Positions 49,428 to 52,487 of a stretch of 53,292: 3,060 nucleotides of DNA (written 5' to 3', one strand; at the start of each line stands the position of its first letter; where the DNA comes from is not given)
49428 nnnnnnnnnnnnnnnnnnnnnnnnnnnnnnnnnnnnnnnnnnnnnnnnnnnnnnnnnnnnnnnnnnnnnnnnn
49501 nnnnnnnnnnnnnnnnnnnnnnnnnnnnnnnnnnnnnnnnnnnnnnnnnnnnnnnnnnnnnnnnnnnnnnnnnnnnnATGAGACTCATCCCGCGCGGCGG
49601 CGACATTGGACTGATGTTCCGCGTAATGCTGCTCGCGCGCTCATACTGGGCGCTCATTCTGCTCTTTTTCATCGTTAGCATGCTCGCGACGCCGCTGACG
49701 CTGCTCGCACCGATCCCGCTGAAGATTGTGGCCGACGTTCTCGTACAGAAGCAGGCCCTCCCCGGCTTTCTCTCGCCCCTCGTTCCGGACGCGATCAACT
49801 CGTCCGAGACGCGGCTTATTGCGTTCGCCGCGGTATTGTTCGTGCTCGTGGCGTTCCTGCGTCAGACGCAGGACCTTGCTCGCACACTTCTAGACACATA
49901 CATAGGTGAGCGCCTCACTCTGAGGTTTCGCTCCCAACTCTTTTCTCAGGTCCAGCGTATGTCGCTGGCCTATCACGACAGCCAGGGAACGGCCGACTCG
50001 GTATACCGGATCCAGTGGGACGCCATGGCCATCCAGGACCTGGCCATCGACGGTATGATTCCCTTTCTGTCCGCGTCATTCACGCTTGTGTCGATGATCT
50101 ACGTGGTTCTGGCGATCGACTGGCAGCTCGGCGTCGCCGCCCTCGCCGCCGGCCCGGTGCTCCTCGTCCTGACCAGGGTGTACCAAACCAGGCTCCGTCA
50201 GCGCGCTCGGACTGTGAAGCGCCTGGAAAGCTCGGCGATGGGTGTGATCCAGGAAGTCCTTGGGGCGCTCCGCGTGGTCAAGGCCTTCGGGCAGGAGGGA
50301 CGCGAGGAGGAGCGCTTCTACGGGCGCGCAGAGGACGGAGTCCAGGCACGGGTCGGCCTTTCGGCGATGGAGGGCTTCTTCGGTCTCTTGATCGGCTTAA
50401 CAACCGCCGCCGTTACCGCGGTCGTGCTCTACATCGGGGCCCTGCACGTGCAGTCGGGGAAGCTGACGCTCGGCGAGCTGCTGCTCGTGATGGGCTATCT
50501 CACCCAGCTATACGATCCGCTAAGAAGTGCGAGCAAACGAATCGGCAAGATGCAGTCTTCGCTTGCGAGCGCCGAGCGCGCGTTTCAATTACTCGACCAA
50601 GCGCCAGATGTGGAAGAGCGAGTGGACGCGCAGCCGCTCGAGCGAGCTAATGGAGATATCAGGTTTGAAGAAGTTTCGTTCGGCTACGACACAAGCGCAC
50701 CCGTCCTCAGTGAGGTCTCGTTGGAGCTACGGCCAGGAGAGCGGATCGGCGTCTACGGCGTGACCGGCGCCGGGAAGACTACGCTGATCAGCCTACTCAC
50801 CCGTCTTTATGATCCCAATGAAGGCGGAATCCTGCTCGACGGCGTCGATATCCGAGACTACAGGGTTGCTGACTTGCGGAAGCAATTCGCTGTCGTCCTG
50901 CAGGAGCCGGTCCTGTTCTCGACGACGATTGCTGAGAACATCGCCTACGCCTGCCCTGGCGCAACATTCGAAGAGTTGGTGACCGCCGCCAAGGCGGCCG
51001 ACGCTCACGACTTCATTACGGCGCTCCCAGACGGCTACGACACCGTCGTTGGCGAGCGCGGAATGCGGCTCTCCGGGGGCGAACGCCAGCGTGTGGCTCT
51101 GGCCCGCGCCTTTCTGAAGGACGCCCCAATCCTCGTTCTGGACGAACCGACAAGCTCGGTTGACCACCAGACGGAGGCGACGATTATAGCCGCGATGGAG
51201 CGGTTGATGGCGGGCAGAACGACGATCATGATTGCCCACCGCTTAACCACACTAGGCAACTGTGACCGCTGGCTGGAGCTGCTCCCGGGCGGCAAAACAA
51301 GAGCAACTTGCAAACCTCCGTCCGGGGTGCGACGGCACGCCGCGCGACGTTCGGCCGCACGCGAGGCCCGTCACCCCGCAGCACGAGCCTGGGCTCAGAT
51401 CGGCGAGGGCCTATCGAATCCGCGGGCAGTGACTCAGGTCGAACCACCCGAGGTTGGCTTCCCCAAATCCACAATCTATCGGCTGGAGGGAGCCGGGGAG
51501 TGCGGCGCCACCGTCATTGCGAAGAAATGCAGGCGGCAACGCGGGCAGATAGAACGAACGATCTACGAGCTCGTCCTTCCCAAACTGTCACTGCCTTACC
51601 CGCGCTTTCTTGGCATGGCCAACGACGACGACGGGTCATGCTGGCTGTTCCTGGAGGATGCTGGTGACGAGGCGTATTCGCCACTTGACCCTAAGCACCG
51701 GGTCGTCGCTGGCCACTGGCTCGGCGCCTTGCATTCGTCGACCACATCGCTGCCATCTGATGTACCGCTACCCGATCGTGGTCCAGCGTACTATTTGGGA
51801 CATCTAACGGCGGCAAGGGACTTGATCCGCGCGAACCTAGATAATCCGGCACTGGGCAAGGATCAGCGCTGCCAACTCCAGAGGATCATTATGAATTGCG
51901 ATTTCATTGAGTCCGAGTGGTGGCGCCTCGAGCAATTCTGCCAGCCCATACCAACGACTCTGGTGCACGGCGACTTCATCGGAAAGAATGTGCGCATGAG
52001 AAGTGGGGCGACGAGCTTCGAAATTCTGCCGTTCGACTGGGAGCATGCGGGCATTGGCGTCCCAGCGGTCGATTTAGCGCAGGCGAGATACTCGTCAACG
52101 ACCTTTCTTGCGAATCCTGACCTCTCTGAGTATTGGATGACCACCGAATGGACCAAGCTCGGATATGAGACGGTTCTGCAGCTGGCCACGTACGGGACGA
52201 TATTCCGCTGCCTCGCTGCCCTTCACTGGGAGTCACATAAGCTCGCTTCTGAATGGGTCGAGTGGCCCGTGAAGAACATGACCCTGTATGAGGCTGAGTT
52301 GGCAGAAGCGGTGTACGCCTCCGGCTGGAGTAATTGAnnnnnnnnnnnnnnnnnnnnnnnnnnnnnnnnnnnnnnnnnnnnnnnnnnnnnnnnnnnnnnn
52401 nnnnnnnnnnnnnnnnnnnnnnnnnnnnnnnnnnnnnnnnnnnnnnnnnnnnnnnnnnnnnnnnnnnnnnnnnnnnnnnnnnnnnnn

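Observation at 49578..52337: ABC exporter fused in one ORF to an aminoglycoside-phosphotransferase-like kinase domain, inside a glycan operon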

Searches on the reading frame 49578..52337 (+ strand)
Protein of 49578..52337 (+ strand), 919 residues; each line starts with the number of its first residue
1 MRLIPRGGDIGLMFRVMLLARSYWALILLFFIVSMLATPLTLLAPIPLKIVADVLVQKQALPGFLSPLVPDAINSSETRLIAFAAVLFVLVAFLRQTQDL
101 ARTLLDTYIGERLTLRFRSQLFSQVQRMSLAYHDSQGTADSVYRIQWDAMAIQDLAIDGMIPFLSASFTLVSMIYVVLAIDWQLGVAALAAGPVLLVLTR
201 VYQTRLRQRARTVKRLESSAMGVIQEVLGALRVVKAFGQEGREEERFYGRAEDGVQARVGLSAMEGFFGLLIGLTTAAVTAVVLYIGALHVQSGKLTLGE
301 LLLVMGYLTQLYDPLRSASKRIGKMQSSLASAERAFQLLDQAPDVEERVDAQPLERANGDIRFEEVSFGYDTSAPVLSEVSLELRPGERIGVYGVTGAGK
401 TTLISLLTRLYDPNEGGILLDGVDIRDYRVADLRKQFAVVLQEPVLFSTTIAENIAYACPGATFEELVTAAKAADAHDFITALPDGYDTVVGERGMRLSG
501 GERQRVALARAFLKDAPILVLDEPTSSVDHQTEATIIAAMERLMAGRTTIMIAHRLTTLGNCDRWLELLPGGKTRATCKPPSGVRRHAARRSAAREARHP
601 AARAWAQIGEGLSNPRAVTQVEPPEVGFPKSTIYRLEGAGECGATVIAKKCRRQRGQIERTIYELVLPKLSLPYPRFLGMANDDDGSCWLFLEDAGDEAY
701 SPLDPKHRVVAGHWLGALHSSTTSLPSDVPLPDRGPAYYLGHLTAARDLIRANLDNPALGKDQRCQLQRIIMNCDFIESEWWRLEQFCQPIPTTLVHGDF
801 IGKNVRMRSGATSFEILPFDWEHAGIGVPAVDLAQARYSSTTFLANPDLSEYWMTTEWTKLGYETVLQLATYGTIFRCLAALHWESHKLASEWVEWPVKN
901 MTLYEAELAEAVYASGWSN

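Call 3: search_protein_families(library=pfam, proteins=[window:49578-52337:+], max_evalue=0.01)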
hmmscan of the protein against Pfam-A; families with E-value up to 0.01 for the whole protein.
window:49578-52337:+ (919 aa): 5 families
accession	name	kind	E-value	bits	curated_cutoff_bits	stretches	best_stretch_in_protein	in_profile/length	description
PF00664.28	ABC_membrane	-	1.3e-35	123.9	28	1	28-315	2-274/274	ABC transporter transmembrane region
PF00005.33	ABC_tran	-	3.7e-33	115.5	25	1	377-526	1-137/137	ABC transporter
PF01636.29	APH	-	1.3e-10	41.9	23.2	1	633-837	14-210/239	Phosphotransferase enzyme family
PF13304.12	AAA_21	-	0.00081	20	27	0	504-551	244-294/304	AAA domain, putative AbiEii toxin, Type IV TA system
PF02463.25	SMC_N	-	0.0044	16.9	40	1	404-567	135-210/220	RecF/RecN/SMC N terminal domain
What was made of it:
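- On APH / choline-kinase-fold phosphotransferases (Pfam PF01636): 41.9 bits against 23.2, residues 633-837 (call 3)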

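Call 4: search_protein_families(library=ncbifam, proteins=[window:49578-52337:+], max_evalue=0.01)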
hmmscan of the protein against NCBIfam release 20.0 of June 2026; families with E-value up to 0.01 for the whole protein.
window:49578-52337:+ (919 aa): 189 families (the best 25 are shown)
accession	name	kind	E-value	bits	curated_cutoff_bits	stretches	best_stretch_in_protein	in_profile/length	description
TIGR02203.1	MsbA_lipidA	equivalog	1.4e-119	400.2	602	1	56-566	28-539/572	lipid A export permease/ATP-binding protein MsbA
NF052233.1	CphA_assoc_ABC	equivalog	6.2e-119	398.5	880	1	13-566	172-713/766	cyanophycin metabolism-associated ABC transporter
TIGR02204.1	MsbA_rel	hypoth_equivalog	2.4e-108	363.3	780.4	1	66-566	42-545/576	ABC transporter, permease/ATP-binding protein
NF010178.0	PRK13657.1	equivalog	1.5e-104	350.6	733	1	111-566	81-540/588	glucan ABC transporter ATP-binding protein/ permease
TIGR00958.1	3a01208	subfamily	1.2e-102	344.5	874.6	1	12-566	148-684/711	antigen peptide transporter 2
NF045513.1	HepA_fam_ABC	equivalog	1.8e-99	333.9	725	1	71-565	85-578/610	heterocyst formation ABC transporter subunit HepA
NF008381.0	PRK11176.1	equivalog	2.8e-98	329.8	867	1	63-566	46-549/582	lipid A ABC transporter ATP-binding protein/permease MsbA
TIGR01192.1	chvA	subfamily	2.8e-88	297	585.4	1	109-566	85-540/585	glucan export ABC transporter ATP-binding protein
TIGR01846.1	type_I_sec_HlyB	subfamily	3.1e-88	296.8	725.55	1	85-568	182-664/694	type I secretion system permease/ATPase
TIGR03375.1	type_I_sec_LssB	subfamily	1e-85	288.5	693.1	1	97-565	204-671/696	type I secretion system permease/ATPase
TIGR02857.1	CydD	equivalog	8.5e-85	285.7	435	1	48-567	11-528/529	thiol reductant ABC exporter subunit CydD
NF008055.0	PRK10789.1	equivalog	1.8e-81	274.3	845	1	76-566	52-541/590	SmdA family multidrug ABC transporter permease/ATP-binding protein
TIGR02868.1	CydC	equivalog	5.6e-79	266.2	329.05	1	116-556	87-530/530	thiol reductant ABC exporter subunit CydC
TIGR03796.1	NHLM_micro_ABC1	equivalog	6.1e-75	252.8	853.3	1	69-566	181-682/710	NHLP family bacteriocin export ABC transporter peptidase/permease/ATPase subunit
NF008364.0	PRK11160.1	equivalog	3.6e-71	240.5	630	1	113-566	91-545/575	heme ABC transporter ATP-binding protein/permease CydC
NF050066.1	LPSTprtrPglK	equivalog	6.4e-48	163.5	1000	1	120-568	111-555/558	BC-type lipopolysaccharide transporter PglK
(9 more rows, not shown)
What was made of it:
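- On MsbA (lipid A flippase) proper: TIGR02203 scores 400.2 bits against a cut-off of 602; PRK11176 scores 329.8 against 867 (call 4)
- Closest known: Membrane GT2 synthase plus separate ABC exporter systems: NodC with NodIJ. Same: The ABC part hits the glucan exporter models (PRK13657 at 351 bits, chvA at 297 bits; call 4).
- Closest known: PglK, the lipid-linked oligosaccharide flippase of Campylobacter. Different: NCBIfam PglK scores 163.5 bits against a cut-off of 1000 (call 4).
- Tried and rejected: NCBIfam assignment of the ABC part: every family (MsbA, cyanophycin-associated, HepA, glucan exporter, PglK) is below its cut-off (call 4).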

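Call 35: find_homologous_proteins(query=window:49578-52334:+, max_evalue=1e-100)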
Query window:49578-52334:+ (919 aa): 7733 proteins with E <= 1e-100 among 8000 candidates; the best 120 are listed.
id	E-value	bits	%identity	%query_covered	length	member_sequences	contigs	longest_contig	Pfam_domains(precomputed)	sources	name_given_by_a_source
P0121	0.0e+0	2059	99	100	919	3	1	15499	PF00005.34,PF01636.30,PF00664.29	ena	-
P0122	0.0e+0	1917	93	100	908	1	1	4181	PF00005.34,PF01636.30,PF00664.29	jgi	jgi:ATP-binding cassette subfamily B protein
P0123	0.0e+0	1910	92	100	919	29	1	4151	PF00005.34,PF13304.13,PF01636.30,PF00664.29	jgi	-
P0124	0.0e+0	1779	86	100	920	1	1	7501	PF00005.34,PF01636.30,PF00664.29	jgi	jgi:ATP-binding cassette, subfamily B, bacterial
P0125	0.0e+0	1714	83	100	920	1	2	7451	PF00005.34,PF01636.30,PF00664.29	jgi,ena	-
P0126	0.0e+0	1690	82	100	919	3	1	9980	PF00005.34,PF13304.13,PF01636.30,PF00664.29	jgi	jgi:ATP-binding cassette subfamily B protein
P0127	0.0e+0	1655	79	100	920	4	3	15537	PF00005.34,PF01636.30,PF00664.29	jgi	jgi:ATP-binding cassette, subfamily B, bacterial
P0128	0.0e+0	1650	81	100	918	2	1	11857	PF00005.34,PF01636.30,PF00664.29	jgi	jgi:ATP-binding cassette subfamily B protein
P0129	0.0e+0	1614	78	100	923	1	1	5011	PF00005.34,PF01636.30,PF00664.29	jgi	jgi:ATP-binding cassette, subfamily B, bacterial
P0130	0.0e+0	1608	78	100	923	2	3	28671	PF00005.34,PF01636.30,PF00664.29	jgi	jgi:ATP-binding cassette subfamily B protein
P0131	0.0e+0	1562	75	100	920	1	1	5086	PF00005.34,PF01636.30,PF00664.29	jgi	jgi:ATP-binding cassette, subfamily B, bacterial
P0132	0.0e+0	1557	76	100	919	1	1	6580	PF00005.34,PF01636.30,PF00664.29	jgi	jgi:ATP-binding cassette subfamily B protein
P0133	0.0e+0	1555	75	100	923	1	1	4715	PF00005.34,PF01636.30,PF00664.29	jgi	jgi:ATP-binding cassette, subfamily B, bacterial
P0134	0.0e+0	1541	73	100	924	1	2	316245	PF00005.34,PF01636.30,PF00664.29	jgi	jgi:ATP-binding cassette subfamily B protein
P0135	0.0e+0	1389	90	77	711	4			PF00005.34,PF00664.29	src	-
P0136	0.0e+0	1128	60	100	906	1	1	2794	PF00005.34,PF01636.30,PF00664.29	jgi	-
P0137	0.0e+0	1118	60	100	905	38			PF00005.34,PF01636.30,PF00664.29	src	-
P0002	0.0e+0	1095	88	59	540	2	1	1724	PF00005.34,PF01636.30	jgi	jgi:ABC-type multidrug transport system ATPase subunit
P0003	0.0e+0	1066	87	57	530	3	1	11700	PF00005.34,PF13304.13,PF01636.30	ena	-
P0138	0.0e+0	1046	57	99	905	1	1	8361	PF00005.34,PF13304.13,PF01636.30,PF00664.29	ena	-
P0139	0.0e+0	1030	55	99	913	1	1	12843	PF00005.34,PF01636.30,PF00664.29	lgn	-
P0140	0.0e+0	1020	80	65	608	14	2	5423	PF00005.34,PF00664.29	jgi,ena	-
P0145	3.0e-297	1006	50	97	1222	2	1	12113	PF00005.34,PF01636.30,PF00664.29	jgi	-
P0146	1.1e-290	985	60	65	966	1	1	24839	PF00005.34,PF13304.13,PF01636.30,PF00664.29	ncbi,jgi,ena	-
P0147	1.0e-289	981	51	99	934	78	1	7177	PF00005.34,PF02463.26,PF13304.13,PF01636.30,PF00664.29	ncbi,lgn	-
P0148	2.1e-289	980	51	99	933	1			PF00005.34,PF02463.26,PF13304.13,PF01636.30,PF00664.29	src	-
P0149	4.5e-289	979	53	99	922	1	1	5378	PF00005.34,PF02958.27,PF01636.30,PF00664.29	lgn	-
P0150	6.6e-288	975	53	98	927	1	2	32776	PF00005.34,PF01636.30,PF00664.29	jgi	jgi:ATP-binding cassette subfamily B protein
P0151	6.8e-288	975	51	99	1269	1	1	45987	PF00005.34,PF01636.30,PF00664.29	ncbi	-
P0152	1.5e-286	971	51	99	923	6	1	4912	PF00005.34,PF02463.26,PF13304.13,PF01636.30,PF00664.29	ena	-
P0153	1.3e-284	964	51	99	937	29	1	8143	PF00005.34,PF02463.26,PF13304.13,PF01636.30,PF00664.29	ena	-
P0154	1.9e-284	964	50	99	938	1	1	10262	PF00005.34,PF13304.13,PF01636.30,PF00664.29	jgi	jgi:ATP-binding cassette subfamily B protein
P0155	4.9e-284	963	50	99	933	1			PF00005.34,PF02463.26,PF13304.13,PF01636.30,PF00664.29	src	-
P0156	1.1e-283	961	51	99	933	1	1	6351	PF00005.34,PF02463.26,PF13304.13,PF01636.30,PF00664.29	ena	-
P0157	1.3e-283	961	50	99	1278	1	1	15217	PF00005.34,PF01636.30,PF00664.29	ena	-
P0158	1.5e-283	961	50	99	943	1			PF00005.34,PF02463.26,PF13304.13,PF01636.30,PF00664.29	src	-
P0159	3.2e-283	960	51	98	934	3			PF00005.34,PF02463.26,PF13304.13,PF01636.30,PF00664.29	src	-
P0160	3.5e-283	960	50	99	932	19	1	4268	PF00005.34,PF02463.26,PF13304.13,PF01636.30,PF00664.29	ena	-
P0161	1.1e-282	958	51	99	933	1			PF00005.34,PF13304.13,PF01636.30,PF00664.29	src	-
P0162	2.3e-282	957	50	99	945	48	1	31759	PF00005.34,PF13304.13,PF01636.30,PF00664.29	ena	-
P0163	2.6e-282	957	51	99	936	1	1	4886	PF00005.34,PF13304.13,PF01636.30,PF00664.29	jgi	jgi:ATP-binding cassette subfamily B protein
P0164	2.9e-282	957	50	99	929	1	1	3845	PF00005.34,PF13304.13,PF01636.30,PF00664.29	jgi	jgi:ATP-binding cassette, subfamily B, bacterial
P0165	3.7e-282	956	51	99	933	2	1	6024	PF00005.34,PF02463.26,PF13304.13,PF01636.30,PF00664.29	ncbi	-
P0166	4.3e-282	956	51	99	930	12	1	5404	PF00005.34,PF02463.26,PF13304.13,PF01636.30,PF00664.29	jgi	-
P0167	5.2e-282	956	50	99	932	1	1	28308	PF00005.34,PF13304.13,PF01636.30,PF00664.29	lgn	-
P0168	2.5e-281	954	50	99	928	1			PF00005.34,PF02463.26,PF13304.13,PF01636.30,PF00664.29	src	-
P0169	6.7e-281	952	51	99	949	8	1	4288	PF00005.34,PF01636.30,PF00664.29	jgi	jgi:ATP-binding cassette subfamily B protein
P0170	1.1e-280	951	50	99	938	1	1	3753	PF00005.34,PF13304.13,PF01636.30,PF00664.29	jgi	jgi:ATP-binding cassette, subfamily B, bacterial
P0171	1.5e-280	951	51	99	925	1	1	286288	PF00005.34,PF13304.13,PF01636.30,PF00664.29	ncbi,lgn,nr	ncbi:MAG TPA: ATP-binding cassette domain-containing protein [Gemmatimonadales bacterium]|nr:ATP-bin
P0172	1.7e-280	951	49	99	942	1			PF00005.34,PF02463.26,PF13304.13,PF01636.30,PF00664.29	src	-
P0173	2.0e-280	951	49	99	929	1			PF00005.34,PF02463.26,PF13304.13,PF01636.30,PF00664.29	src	-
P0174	2.1e-280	950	50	99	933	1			PF00005.34,PF13304.13,PF01636.30,PF00664.29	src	-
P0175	2.3e-280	950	61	81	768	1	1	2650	PF00005.34,PF13304.13,PF01636.30,PF00664.29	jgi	jgi:ABC-type transport system involved in Fe-S cluster assembly fused permease/ATPase subunit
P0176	5.1e-280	949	50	98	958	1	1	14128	PF00005.34,PF13304.13,PF01636.30,PF00664.29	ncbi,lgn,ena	-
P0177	5.3e-280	949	51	99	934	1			PF00005.34,PF02463.26,PF13304.13,PF01636.30,PF00664.29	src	-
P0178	6.6e-280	949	50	100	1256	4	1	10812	PF00005.34,PF01636.30,PF00664.29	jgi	jgi:ATP-binding cassette subfamily B protein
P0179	2.1e-279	947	51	99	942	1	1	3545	PF00005.34,PF02463.26,PF13304.13,PF01636.30,PF00664.29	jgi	jgi:ATP-binding cassette subfamily B protein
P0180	2.2e-279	947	50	99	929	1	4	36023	PF00005.34,PF02463.26,PF13304.13,PF01636.30,PF00664.29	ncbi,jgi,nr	ncbi:MAG TPA: ABC transporter transmembrane domain-containing protein [Gemmatimonadales bacterium]|j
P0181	2.5e-279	947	50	99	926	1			PF00005.34,PF02463.26,PF13304.13,PF01636.30,PF00664.29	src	-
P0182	3.0e-279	947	51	99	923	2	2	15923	PF00005.34,PF02463.26,PF13304.13,PF01636.30,PF00664.29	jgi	jgi:ATP-binding cassette subfamily B protein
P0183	4.2e-279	946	50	99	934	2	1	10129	PF00005.34,PF13304.13,PF01636.30,PF00664.29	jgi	jgi:ATP-binding cassette subfamily B protein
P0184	1.3e-278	945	51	99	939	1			PF00005.34,PF13304.13,PF01636.30,PF00664.29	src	-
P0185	2.2e-278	944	49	99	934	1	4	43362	PF00005.34,PF13304.13,PF01636.30,PF00664.29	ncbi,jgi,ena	-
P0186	3.2e-278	943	49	99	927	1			PF00005.34,PF02463.26,PF13304.13,PF01636.30,PF00664.29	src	-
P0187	3.6e-278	943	49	99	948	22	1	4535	PF00005.34,PF02463.26,PF13304.13,PF01636.30,PF00664.29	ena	-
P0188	3.7e-278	943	49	99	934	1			PF00005.34,PF02463.26,PF13304.13,PF01636.30,PF00664.29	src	-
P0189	3.7e-278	943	51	99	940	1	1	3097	PF00005.34,PF13304.13,PF01636.30,PF00664.29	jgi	jgi:ATP-binding cassette subfamily B protein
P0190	9.2e-278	942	50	99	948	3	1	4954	PF00005.34,PF02463.26,PF13304.13,PF01636.30,PF00664.29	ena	-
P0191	9.2e-278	942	49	99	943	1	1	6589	PF00005.34,PF13304.13,PF01636.30,PF00664.29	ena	-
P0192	1.1e-277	942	50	98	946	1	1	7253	PF00005.34,PF02463.26,PF13304.13,PF01636.30,PF00664.29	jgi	jgi:ATP-binding cassette subfamily B protein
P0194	1.7e-277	941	51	99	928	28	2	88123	PF00005.34,PF13304.13,PF01636.30,PF00664.29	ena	-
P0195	2.2e-277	940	50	99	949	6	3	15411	PF00005.34,PF13304.13,PF01636.30,PF00664.29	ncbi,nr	ncbi:MAG TPA: ATP-binding cassette domain-containing protein [Gemmatimonadales bacterium]|nr:ATP-bin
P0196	2.4e-277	940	50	99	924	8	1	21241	PF00005.34,PF02463.26,PF13304.13,PF01636.30,PF00664.29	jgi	-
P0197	2.5e-277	940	50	99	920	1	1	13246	PF00005.34,PF13304.13,PF01636.30,PF00664.29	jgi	jgi:ATP-binding cassette subfamily B protein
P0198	2.6e-277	940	51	99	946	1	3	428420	PF00005.34,PF01636.30,PF00664.29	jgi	jgi:ATP-binding cassette subfamily B protein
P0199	2.6e-277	940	49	99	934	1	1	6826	PF00005.34,PF02463.26,PF13304.13,PF01636.30,PF00664.29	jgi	-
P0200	3.0e-277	940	49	99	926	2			PF00005.34,PF02463.26,PF13304.13,PF01636.30,PF00664.29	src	-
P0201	3.2e-277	940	50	99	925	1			PF00005.34,PF02463.26,PF13304.13,PF01636.30,PF00664.29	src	-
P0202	4.8e-277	939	49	99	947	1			PF00005.34,PF02463.26,PF13304.13,PF01636.30,PF00664.29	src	-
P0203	4.8e-277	939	50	99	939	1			PF00005.34,PF02463.26,PF13304.13,PF01636.30,PF00664.29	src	-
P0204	5.7e-277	939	51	99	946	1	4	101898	PF00005.34,PF01636.30,PF00664.29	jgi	jgi:ATP-binding cassette subfamily B protein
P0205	6.8e-277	939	51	99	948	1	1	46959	PF00005.34,PF01636.30,PF00664.29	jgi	jgi:ATP-binding cassette, subfamily B, bacterial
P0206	1.1e-276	938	49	99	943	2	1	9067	PF00005.34,PF13304.13,PF01636.30,PF00664.29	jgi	-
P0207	1.1e-276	938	51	99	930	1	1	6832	PF00005.34,PF13304.13,PF01636.30,PF00664.29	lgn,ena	-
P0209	1.1e-276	938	50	99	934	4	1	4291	PF00005.34,PF02463.26,PF13304.13,PF01636.30,PF00664.29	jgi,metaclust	metaclust:\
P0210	1.3e-276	938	50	99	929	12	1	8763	PF00005.34,PF13304.13,PF01636.30,PF00664.29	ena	-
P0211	1.7e-276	938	51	99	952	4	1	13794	PF00005.34,PF13304.13,PF01636.30,PF00664.29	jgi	-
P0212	1.8e-276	937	49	99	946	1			PF00005.34,PF02463.26,PF13304.13,PF01636.30,PF00664.29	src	-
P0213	2.2e-276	937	50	99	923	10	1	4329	PF00005.34,PF13304.13,PF01636.30,PF00664.29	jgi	-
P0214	2.7e-276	937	48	99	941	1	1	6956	PF00005.34,PF02463.26,PF13304.13,PF01636.30,PF00664.29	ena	-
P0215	3.2e-276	937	50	99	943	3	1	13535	PF00005.34,PF13304.13,PF01636.30,PF00664.29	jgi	jgi:ATP-binding cassette, subfamily B, bacterial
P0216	3.6e-276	937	50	99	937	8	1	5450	PF00005.34,PF02463.26,PF13304.13,PF01636.30,PF00664.29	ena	-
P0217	4.1e-276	936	51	99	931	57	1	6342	PF00005.34,PF13304.13,PF01636.30,PF00664.29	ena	-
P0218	6.8e-276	936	50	99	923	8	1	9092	PF00005.34,PF13304.13,PF01636.30,PF00664.29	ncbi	-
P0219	8.4e-276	935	51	99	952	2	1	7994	PF00005.34,PF01636.30,PF00664.29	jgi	jgi:ATP-binding cassette subfamily B protein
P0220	1.0e-275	935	50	98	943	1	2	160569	PF00005.34,PF13304.13,PF01636.30,PF00664.29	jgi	jgi:ATP-binding cassette subfamily B protein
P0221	1.0e-275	935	49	99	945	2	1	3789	PF00005.34,PF02463.26,PF13304.13,PF01636.30,PF00664.29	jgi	jgi:ATP-binding cassette, subfamily B, bacterial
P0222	1.3e-275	935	49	99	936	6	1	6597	PF00005.34,PF13304.13,PF01636.30,PF00664.29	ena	-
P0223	1.5e-275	934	50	99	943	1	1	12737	PF00005.34,PF13304.13,PF01636.30,PF00664.29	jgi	jgi:ATP-binding cassette subfamily B protein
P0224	1.5e-275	934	49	99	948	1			PF00005.34,PF02463.26,PF13304.13,PF01636.30,PF00664.29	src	-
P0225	1.6e-275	934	49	97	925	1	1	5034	PF00005.34,PF02463.26,PF13304.13,PF01636.30,PF00664.29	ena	-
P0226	1.6e-275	934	49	99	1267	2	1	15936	PF00005.34,PF01636.30,PF00664.29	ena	-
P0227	1.6e-275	934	49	99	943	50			PF00005.34,PF02463.26,PF13304.13,PF01636.30,PF00664.29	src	-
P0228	1.6e-275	934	48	99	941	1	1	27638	PF00005.34,PF02463.26,PF13304.13,PF01636.30,PF00664.29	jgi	-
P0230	2.1e-275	934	50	99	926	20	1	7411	PF00005.34,PF13304.13,PF01636.30,PF00664.29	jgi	jgi:ATP-binding cassette subfamily B protein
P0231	3.6e-275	933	49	99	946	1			PF00005.34,PF02463.26,PF13304.13,PF01636.30,PF00664.29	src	-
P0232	3.7e-275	933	50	99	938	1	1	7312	PF00005.34,PF02463.26,PF13304.13,PF01636.30,PF00664.29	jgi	jgi:ATP-binding cassette, subfamily B, bacterial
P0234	4.5e-275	933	48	99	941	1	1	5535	PF00005.34,PF02463.26,PF13304.13,PF01636.30,PF00664.29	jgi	-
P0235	4.7e-275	933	51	99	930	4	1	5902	PF00005.34,PF13304.13,PF01636.30,PF00664.29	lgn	-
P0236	5.4e-275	933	49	99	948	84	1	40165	PF00005.34,PF02463.26,PF13304.13,PF01636.30,PF00664.29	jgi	-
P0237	6.4e-275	932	51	98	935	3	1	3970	PF00005.34,PF02463.26,PF13304.13,PF01636.30,PF00664.29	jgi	jgi:ATP-binding cassette subfamily B protein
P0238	6.8e-275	932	51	99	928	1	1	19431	PF00005.34,PF02463.26,PF13304.13,PF01636.30,PF00664.29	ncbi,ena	-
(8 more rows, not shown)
